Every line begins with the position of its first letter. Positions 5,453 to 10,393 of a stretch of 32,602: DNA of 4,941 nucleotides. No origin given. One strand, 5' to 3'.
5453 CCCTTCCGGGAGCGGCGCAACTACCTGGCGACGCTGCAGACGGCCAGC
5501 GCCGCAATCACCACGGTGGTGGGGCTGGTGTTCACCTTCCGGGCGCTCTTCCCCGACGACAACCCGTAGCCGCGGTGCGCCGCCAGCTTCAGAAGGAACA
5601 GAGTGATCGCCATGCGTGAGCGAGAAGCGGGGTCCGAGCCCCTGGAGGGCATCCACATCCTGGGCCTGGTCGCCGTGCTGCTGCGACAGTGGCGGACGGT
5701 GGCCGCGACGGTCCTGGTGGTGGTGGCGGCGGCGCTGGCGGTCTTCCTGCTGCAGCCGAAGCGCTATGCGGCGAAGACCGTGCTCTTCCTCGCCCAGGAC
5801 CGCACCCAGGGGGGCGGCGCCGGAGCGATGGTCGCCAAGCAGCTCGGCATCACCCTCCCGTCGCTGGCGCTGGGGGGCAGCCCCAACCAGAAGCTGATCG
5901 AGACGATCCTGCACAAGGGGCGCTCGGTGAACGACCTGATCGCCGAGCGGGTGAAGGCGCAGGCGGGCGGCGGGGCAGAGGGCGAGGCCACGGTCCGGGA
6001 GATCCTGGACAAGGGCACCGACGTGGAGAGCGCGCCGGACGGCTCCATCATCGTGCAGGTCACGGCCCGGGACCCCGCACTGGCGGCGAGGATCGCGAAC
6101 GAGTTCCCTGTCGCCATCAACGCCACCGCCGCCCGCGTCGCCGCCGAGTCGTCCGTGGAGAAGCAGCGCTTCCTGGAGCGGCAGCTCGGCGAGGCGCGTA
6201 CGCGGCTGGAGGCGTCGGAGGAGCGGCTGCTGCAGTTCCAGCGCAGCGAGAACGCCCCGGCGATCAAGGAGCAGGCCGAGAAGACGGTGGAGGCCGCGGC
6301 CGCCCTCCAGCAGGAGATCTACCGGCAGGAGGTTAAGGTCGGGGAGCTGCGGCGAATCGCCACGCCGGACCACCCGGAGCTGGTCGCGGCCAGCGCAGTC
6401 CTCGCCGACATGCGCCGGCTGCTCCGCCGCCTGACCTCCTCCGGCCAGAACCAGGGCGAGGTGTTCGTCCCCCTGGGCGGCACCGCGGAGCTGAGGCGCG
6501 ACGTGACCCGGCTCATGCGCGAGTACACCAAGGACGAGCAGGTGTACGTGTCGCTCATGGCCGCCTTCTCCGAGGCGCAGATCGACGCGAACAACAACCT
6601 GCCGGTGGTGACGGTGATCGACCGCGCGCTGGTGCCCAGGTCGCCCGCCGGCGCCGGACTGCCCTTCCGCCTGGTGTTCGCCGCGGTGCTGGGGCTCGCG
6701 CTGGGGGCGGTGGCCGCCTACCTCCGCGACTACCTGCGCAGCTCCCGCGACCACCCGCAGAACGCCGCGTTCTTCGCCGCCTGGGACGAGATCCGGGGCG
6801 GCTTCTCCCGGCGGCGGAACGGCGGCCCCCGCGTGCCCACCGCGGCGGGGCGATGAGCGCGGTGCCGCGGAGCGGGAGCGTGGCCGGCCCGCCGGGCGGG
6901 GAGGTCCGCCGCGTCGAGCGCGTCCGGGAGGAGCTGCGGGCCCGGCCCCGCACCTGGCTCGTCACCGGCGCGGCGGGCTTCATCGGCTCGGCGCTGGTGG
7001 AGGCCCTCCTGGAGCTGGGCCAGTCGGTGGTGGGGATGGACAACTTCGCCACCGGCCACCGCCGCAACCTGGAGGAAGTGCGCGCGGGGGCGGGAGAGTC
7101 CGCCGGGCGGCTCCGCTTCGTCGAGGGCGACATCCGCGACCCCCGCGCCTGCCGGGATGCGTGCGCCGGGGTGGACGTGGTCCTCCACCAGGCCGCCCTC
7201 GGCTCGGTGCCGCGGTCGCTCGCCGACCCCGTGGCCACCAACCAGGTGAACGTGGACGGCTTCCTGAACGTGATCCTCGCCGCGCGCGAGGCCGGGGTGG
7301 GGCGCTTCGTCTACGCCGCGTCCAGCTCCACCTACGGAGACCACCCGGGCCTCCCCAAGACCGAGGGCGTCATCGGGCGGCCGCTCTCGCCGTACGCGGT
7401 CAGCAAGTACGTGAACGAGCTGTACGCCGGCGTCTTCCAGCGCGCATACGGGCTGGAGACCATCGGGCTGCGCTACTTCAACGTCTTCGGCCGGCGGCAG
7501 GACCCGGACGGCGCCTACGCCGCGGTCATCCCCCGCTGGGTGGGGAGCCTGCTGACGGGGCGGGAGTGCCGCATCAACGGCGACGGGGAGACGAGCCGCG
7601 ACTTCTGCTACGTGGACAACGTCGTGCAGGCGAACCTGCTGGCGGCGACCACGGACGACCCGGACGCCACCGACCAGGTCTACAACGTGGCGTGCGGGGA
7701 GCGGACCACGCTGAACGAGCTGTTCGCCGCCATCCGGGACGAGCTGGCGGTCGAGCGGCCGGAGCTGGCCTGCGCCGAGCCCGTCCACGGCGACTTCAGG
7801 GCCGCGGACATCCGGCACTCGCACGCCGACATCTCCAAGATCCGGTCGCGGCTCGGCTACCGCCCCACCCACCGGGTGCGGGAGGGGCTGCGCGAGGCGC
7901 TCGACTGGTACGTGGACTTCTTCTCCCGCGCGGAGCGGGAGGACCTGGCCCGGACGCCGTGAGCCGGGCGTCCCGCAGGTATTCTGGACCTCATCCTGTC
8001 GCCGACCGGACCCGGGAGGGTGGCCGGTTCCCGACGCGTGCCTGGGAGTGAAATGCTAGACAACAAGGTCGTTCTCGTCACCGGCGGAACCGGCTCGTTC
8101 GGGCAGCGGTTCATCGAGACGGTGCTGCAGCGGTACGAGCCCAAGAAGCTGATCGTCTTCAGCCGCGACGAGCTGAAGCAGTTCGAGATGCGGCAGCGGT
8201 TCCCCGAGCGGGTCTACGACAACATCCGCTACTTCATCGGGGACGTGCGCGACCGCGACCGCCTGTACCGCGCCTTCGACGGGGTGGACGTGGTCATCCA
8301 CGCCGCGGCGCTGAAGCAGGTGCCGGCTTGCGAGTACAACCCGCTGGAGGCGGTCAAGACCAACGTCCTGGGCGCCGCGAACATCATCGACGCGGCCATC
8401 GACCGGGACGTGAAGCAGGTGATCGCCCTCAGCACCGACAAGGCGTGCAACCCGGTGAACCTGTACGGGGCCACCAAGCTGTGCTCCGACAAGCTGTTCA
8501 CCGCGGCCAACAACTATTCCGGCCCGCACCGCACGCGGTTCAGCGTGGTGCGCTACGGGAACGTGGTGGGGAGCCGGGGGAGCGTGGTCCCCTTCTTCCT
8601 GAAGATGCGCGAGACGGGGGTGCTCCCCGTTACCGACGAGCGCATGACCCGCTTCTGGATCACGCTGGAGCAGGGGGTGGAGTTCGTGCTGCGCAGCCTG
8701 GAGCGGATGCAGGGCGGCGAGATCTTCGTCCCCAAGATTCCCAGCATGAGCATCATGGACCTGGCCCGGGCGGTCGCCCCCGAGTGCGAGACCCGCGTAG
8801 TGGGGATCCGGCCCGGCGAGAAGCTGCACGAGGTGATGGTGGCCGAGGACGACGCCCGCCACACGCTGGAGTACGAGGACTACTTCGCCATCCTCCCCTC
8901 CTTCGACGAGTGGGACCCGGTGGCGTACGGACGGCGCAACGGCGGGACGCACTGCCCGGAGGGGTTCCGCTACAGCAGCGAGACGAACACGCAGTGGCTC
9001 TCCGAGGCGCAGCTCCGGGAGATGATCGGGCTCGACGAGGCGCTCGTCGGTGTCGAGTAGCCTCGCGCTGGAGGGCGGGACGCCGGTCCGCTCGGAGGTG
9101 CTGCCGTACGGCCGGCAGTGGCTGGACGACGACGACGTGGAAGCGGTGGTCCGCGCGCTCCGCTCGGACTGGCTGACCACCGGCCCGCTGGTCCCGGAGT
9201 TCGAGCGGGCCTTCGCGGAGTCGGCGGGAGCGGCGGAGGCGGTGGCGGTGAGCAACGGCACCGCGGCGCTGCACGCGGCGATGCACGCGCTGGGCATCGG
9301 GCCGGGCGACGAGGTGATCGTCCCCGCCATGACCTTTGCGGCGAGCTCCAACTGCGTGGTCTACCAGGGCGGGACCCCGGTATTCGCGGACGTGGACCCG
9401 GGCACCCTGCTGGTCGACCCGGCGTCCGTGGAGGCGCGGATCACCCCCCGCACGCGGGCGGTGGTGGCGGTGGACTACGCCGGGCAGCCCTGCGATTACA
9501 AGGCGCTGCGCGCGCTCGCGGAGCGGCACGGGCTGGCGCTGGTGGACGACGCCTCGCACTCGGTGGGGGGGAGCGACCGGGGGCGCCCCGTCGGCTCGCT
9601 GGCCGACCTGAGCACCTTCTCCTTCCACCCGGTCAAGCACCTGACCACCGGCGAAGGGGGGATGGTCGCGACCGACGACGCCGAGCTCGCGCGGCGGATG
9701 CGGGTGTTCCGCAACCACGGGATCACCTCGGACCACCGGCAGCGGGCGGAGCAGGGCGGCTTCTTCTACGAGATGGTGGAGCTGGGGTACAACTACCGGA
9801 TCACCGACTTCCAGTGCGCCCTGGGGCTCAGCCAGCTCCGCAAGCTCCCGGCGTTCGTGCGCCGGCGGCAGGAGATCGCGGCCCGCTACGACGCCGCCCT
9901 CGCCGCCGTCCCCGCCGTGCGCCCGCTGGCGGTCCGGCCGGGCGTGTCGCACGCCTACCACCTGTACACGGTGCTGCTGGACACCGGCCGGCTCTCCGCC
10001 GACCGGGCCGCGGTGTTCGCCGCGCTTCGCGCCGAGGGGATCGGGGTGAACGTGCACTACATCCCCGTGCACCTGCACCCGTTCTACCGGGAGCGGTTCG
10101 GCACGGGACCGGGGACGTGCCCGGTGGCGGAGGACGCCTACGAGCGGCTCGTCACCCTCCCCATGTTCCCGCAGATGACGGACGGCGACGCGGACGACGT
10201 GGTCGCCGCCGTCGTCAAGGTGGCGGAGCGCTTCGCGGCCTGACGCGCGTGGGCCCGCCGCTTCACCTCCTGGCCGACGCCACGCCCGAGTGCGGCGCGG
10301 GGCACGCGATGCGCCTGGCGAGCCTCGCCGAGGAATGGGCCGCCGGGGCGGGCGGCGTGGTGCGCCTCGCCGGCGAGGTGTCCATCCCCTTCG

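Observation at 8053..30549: System-level hypothesis: a heavily tailored pseudaminic-acid-type nonulosonate built into an exported polysaccharide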

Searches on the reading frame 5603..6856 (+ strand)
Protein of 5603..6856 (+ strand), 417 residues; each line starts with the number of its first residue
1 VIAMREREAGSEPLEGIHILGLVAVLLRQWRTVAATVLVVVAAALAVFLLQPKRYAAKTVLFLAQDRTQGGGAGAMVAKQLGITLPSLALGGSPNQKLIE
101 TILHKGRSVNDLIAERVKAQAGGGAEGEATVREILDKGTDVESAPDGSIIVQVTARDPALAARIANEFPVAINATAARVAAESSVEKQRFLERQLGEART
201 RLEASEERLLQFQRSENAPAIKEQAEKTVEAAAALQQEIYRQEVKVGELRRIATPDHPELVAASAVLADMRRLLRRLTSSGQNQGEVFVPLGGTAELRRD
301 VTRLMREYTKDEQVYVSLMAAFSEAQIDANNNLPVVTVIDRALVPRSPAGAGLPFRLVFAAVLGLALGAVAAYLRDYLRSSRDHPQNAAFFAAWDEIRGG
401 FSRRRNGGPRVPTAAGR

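Call 7: search_protein_families(library=pfam, proteins=[window:5603-6856:+])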
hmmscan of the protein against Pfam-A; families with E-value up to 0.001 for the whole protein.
window:5603-6856:+ (417 aa): 2 families
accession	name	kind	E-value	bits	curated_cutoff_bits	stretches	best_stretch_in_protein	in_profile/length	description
PF13807.11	GNVR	-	4.4e-09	36.6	27.7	1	298-376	3-81/82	G-rich domain on putative tyrosine kinase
PF02706.20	Wzz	-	1.1e-05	26.1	25.5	1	17-68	3-54/91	Chain length determinant protein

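Call 10: search_protein_families(library=ncbifam, proteins=[window:5603-6856:+], max_evalue=0.01)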
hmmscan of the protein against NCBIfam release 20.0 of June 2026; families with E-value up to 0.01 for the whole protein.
window:5603-6856:+ (417 aa): 6 families
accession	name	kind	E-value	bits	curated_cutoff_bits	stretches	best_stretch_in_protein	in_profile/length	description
TIGR03017.1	EpsF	equivalog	5.5e-21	74.8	422.75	2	22-217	6-202/444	chain length determinant protein EpsF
TIGR03007.1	pepcterm_ChnLen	equivalog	4.9e-12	44.8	278.85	1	123-248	98-222/498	XrtA system polysaccharide chain length determinant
TIGR01005.1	eps_transp_fam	subfamily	9.3e-12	43.9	411.7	1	295-396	372-473/754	exopolysaccharide transport protein family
NF008568.0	PRK11519.1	equivalog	3.2e-10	38.9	1068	1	178-386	260-457/720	tyrosine-protein kinase Wzc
TIGR01010.1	BexC_CtrB_KpsE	subfamily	1.3e-09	37.7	437.5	1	147-346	131-325/362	polysaccharide export inner-membrane protein, BexC/CtrB/KpsE family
NF007350.0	PRK09841.1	equivalog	1.3e-09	36.8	1248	1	146-381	227-452/726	tyrosine-protein kinase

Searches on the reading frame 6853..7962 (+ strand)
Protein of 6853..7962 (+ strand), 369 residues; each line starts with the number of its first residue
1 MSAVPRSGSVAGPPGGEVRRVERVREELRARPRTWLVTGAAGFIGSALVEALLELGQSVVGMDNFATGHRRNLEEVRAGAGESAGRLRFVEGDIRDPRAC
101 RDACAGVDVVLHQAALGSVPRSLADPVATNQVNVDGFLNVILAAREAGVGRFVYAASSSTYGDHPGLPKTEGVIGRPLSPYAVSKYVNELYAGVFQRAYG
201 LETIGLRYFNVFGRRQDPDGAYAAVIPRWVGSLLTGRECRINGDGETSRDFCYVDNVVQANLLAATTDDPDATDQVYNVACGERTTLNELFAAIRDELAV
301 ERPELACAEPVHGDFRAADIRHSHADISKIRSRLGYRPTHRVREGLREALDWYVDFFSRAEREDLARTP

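Call 7: search_protein_families(library=pfam, proteins=[window:6853-7962:+])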
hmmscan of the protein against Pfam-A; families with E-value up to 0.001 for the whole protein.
window:6853-7962:+ (369 aa): 9 families
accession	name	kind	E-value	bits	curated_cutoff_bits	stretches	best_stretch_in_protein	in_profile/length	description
PF01370.27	Epimerase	-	2.2e-62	211.1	20.9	1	35-280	1-240/240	NAD dependent epimerase/dehydratase family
PF16363.11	GDP_Man_Dehyd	-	9.6e-52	176.9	27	1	36-348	1-331/332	GDP-mannose 4,6 dehydratase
PF01073.25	3Beta_HSD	-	1.8e-22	80.2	22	1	36-267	1-231/280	3-beta hydroxysteroid dehydrogenase/isomerase family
PF02719.21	Polysacc_synt_2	-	8.2e-13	48.6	20.2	1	36-156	2-127/293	Polysaccharide biosynthesis protein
PF13460.12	NAD_binding_10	-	6.4e-11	42.9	27.2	1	39-167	1-108/184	NAD(P)H-binding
PF07993.18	NAD_binding_4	-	1.2e-08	34.9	20.1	1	37-166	1-146/258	Male sterility protein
PF04321.23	RmlD_sub_bind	-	1.2e-07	31.5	27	1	36-189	4-133/287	RmlD substrate binding domain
PF05368.20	NmrA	-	1e-05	25.7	27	1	36-156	6-106/298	NmrA-like family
PF00106.31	adh_short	-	4.5e-05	23.5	26.6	1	35-108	3-79/195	short chain dehydrogenase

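Call 10: search_protein_families(library=ncbifam, proteins=[window:6853-7962:+], max_evalue=0.01)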
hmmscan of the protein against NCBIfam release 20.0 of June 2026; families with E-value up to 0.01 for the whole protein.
window:6853-7962:+ (369 aa): 49 families (the best 25 are shown)
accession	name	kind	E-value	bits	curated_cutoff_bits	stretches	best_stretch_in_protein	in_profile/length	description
NF011728.1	PRK15181.1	equivalog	2.4e-140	467.5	760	1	22-358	5-342/348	Vi polysaccharide biosynthesis UDP-N-acetylglucosaminuronic acid C-4 epimerase TviC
TIGR04180.1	EDH_00030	hypoth_equivalog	4.6e-43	147.4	475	1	36-339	2-295/297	NAD-dependent 4,6-dehydratase LegB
TIGR01179.1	galE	equivalog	3.1e-40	138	262.3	1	36-354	3-326/332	UDP-glucose 4-epimerase GalE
TIGR01181.1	dTDP_gluc_dehyt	equivalog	3.5e-39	134.8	365.1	1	35-355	2-313/321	dTDP-glucose 4,6-dehydratase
TIGR02197.1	heptose_epim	equivalog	1.5e-36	126.2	274.6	1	36-354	2-314/316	ADP-glyceromanno-heptose 6-epimerase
NF007956.0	PRK10675.1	subfamily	4.5e-28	98.3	394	1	36-352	4-328/338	UDP-glucose 4-epimerase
NF042422.1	oxyalk_red_OleD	equivalog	2.1e-21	76.7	580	1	36-295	4-247/329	2-alkyl-3-oxoalkanoate reductase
NF007582.0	PRK10217.1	equivalog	2.6e-21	76.1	698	1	33-354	2-332/355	dTDP-glucose 4,6-dehydratase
TIGR03466.1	HpnA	hypoth_equivalog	4.2e-21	75.2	367.65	1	35-192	3-152/327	hopanoid-associated sugar epimerase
NF007490.0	PRK10084.1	subfamily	5.9e-21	74.9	649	1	36-355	4-336/361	dTDP-glucose 4,6-dehydratase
NF042423.1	oxyalk_red_Shew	equivalog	2e-20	73.1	580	1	27-294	3-253/331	2-alkyl-3-oxoalkanoate reductase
NF008360.0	PRK11150.1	equivalog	3.1e-19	69.3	452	1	36-352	3-305/310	ADP-glyceromanno-heptose 6-epimerase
TIGR02622.1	CDP_4_6_dhtase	equivalog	5.1e-16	58.8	278.45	1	34-361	6-338/352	CDP-glucose 4,6-dehydratase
TIGR01472.1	gmd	equivalog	8.3e-16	58.1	415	1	36-292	4-262/342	GDP-mannose 4,6-dehydratase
NF052578.1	StrlDmthSdmBMthl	equivalog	2.7e-14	53.7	600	1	34-308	2-255/328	sterol demethylase protein SdmB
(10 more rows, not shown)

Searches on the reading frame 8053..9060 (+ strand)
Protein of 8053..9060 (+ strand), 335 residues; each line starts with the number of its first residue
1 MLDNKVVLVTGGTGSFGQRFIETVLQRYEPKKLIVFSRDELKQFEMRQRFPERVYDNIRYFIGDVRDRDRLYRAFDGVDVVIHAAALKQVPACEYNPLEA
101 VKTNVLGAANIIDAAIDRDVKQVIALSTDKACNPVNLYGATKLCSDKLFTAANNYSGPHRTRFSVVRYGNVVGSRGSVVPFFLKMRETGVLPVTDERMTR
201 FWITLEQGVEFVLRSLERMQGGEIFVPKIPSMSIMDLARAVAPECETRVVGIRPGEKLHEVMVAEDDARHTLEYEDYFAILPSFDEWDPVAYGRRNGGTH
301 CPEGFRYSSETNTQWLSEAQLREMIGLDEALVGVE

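Call 7: search_protein_families(library=pfam, proteins=[window:8053-9060:+])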
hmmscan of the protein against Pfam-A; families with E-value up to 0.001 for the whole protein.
window:8053-9060:+ (335 aa): 10 families
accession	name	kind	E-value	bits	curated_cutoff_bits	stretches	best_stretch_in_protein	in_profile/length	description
PF02719.21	Polysacc_synt_2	-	1.4e-104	349.8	20.2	1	7-280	1-291/293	Polysaccharide biosynthesis protein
PF01370.27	Epimerase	-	5.6e-24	85.3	20.9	1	7-225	1-237/240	NAD dependent epimerase/dehydratase family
PF01073.25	3Beta_HSD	-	2.9e-16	59.8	22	1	8-134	1-122/280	3-beta hydroxysteroid dehydrogenase/isomerase family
PF16363.11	GDP_Man_Dehyd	-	3.4e-14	53.5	27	1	8-129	1-130/332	GDP-mannose 4,6 dehydratase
PF04321.23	RmlD_sub_bind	-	8.7e-11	41.9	27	1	7-177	3-157/287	RmlD substrate binding domain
PF07993.18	NAD_binding_4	-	3.7e-09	36.6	20.1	1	9-134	1-142/258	Male sterility protein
PF13460.12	NAD_binding_10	-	8.9e-09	35.9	27.2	1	11-133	1-103/184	NAD(P)H-binding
PF05368.20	NmrA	-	4.1e-06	27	27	1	4-124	2-103/298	NmrA-like family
PF08659.16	KR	-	3.1e-05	24.4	22.6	1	7-127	3-135/180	KR domain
PF00106.31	adh_short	-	6e-05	23.1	26.6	1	5-171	1-182/195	short chain dehydrogenase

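Call 10: search_protein_families(library=ncbifam, proteins=[window:8053-9060:+], max_evalue=0.01)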
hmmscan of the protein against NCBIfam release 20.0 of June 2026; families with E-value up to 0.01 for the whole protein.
window:8053-9060:+ (335 aa): 30 families (the best 25 are shown)
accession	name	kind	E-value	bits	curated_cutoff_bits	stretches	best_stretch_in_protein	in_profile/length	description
TIGR03589.1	PseB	equivalog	1.9e-165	549.5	407.75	1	1-325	1-324/324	UDP-N-acetylglucosamine 4,6-dehydratase (inverting)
TIGR04130.1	FnlA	equivalog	1.5e-72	244.3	730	1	1-292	1-294/337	UDP-N-acetylglucosamine 4,6-dehydratase/5-epimerase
TIGR04180.1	EDH_00030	hypoth_equivalog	9.3e-19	67.6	475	1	7-130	1-123/297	NAD-dependent 4,6-dehydratase LegB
TIGR01179.1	galE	equivalog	1.2e-13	50.7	262.3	1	7-175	2-180/332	UDP-glucose 4-epimerase GalE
TIGR01181.1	dTDP_gluc_dehyt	equivalog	6.8e-12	45.1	365.1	1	7-133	2-130/321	dTDP-glucose 4,6-dehydratase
NF041293.1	G6PDh_Azf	equivalog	2.9e-11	43.3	400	1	5-132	3-119/252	NAD-dependent glucose-6-phosphate dehydrogenase Azf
TIGR03466.1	HpnA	hypoth_equivalog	3.3e-11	42.7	367.65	1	6-129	2-114/327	hopanoid-associated sugar epimerase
TIGR02622.1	CDP_4_6_dhtase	equivalog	1.5e-10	40.7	278.45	1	3-132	3-133/352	CDP-glucose 4,6-dehydratase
TIGR01214.1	rmlD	equivalog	3.1e-09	36.3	224.05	1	7-174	2-153/285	dTDP-4-dehydrorhamnose reductase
NF042422.1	oxyalk_red_OleD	equivalog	6.7e-09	35.6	580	1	7-129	3-111/329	2-alkyl-3-oxoalkanoate reductase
TIGR01746.1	Thioester-redct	subfamily_domain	1.7e-08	34.1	213.35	1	7-147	2-154/371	thioester reductase domain-containing protein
NF052578.1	StrlDmthSdmBMthl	equivalog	2.3e-08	34.2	600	1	7-131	3-116/328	sterol demethylase protein SdmB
TIGR02197.1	heptose_epim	equivalog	4.4e-08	32.7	274.6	1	7-175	1-174/316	ADP-glyceromanno-heptose 6-epimerase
NF007956.0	PRK10675.1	subfamily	1.1e-07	31.4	394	1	7-128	3-124/338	UDP-glucose 4-epimerase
NF050030.1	thlkprotThyD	equivalog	1.9e-07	30.6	400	1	7-230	3-234/305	thylakoid membrane protein ThyD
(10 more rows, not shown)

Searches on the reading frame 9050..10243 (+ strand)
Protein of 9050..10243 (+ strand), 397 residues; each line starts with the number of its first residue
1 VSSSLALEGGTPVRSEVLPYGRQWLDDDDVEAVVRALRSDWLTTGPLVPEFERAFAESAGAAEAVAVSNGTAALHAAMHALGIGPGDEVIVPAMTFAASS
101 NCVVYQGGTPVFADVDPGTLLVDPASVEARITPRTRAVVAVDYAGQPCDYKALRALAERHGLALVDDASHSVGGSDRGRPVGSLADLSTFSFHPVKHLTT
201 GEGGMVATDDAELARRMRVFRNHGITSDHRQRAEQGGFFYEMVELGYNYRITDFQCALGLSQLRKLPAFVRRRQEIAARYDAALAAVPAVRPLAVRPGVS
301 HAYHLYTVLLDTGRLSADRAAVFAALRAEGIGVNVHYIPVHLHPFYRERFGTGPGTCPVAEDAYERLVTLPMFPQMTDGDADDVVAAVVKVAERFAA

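Call 7: search_protein_families(library=pfam, proteins=[window:9050-10243:+])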
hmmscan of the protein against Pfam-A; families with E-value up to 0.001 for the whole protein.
window:9050-10243:+ (397 aa): 4 families
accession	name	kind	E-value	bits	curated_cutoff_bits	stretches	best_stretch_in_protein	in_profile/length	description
PF01041.23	DegT_DnrJ_EryC1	-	1.6e-130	436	19.8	1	26-388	4-359/360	DegT/DnrJ/EryC1/StrS aminotransferase family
PF00155.27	Aminotran_1_2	-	3.5e-09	36.8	19.7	1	40-179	34-197/361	Aminotransferase class I and II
PF01212.27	Beta_elim_lyase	-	6.8e-05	22.8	27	1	47-224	33-227/288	Beta-eliminating lyase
PF01053.26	Cys_Met_Meta_PP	-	0.00023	20.3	27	1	46-173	52-179/381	Cys/Met metabolism PLP-dependent enzyme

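Call 10: search_protein_families(library=ncbifam, proteins=[window:9050-10243:+], max_evalue=0.01)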
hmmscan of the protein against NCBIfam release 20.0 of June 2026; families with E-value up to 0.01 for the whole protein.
window:9050-10243:+ (397 aa): 32 families (the best 25 are shown)
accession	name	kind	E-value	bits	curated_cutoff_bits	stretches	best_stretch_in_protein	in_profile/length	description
TIGR03588.1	PseC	equivalog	1.7e-141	471.6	423.5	1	18-391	2-379/380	UDP-4-amino-4,6-dideoxy-N-acetyl-beta-L-altrosamine transaminase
NF008658.2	PRK11658.1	equivalog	5e-106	354.5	631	1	15-393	2-378/379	UDP-4-amino-4-deoxy-L-arabinose aminotransferase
NF008687.0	PRK11706.1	equivalog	3.4e-71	240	375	1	23-391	7-373/375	dTDP-4-amino-4,6-dideoxygalactose transaminase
TIGR04181.1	NHT_00031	hypoth_equivalog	5.7e-71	239.3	420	1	26-371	9-357/359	LegC family aminotransferase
TIGR04427.1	PLP_DesI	equivalog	3.1e-70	237.3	650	1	5-391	8-381/390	dTDP-4-dehydro-6-deoxyglucose aminotransferase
TIGR02379.1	ECA_wecE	subfamily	1.7e-55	188.3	434.85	1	28-391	12-374/376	dTDP-4-amino-4,6-dideoxy-D-glucose transaminase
NF011936.0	PRK15407.1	equivalog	1.5e-51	175.5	423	2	16-224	35-251/440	lipopolysaccharide biosynthesis protein RfbH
NF041364.1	GntC_guanitoxin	equivalog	5.1e-09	35.5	415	1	62-167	60-173/356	guanitoxin biosynthesis PLP-dependent (S)-gamma-hydroxy-L-arginine cyclodehydratase GntC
NF005732.0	PRK07550.1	equivalog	4.2e-08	32.7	366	1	61-170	92-208/389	aminotransferase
NF009079.0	PRK12414.1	subfamily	9.2e-08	31.5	481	1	61-139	90-167/384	methionine aminotransferase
NF006569.0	PRK09082.1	subfamily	9.4e-07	28.2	420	1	52-139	81-168/386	methionine aminotransferase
NF006488.0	PRK08912.1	equivalog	1.5e-06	27.4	498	1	62-140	88-165/387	aminotransferase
NF005816.0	PRK07682.1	equivalog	3e-06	26.1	620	1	65-140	93-169/390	aminotransferase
NF005305.0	PRK06836.1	equivalog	4e-06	26.3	376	1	61-139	97-175/396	pyridoxal phosphate-dependent aminotransferase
NF004650.0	PRK05994.1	equivalog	5.9e-06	25.3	667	1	53-187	70-202/427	O-acetylhomoserine aminocarboxypropyltransferase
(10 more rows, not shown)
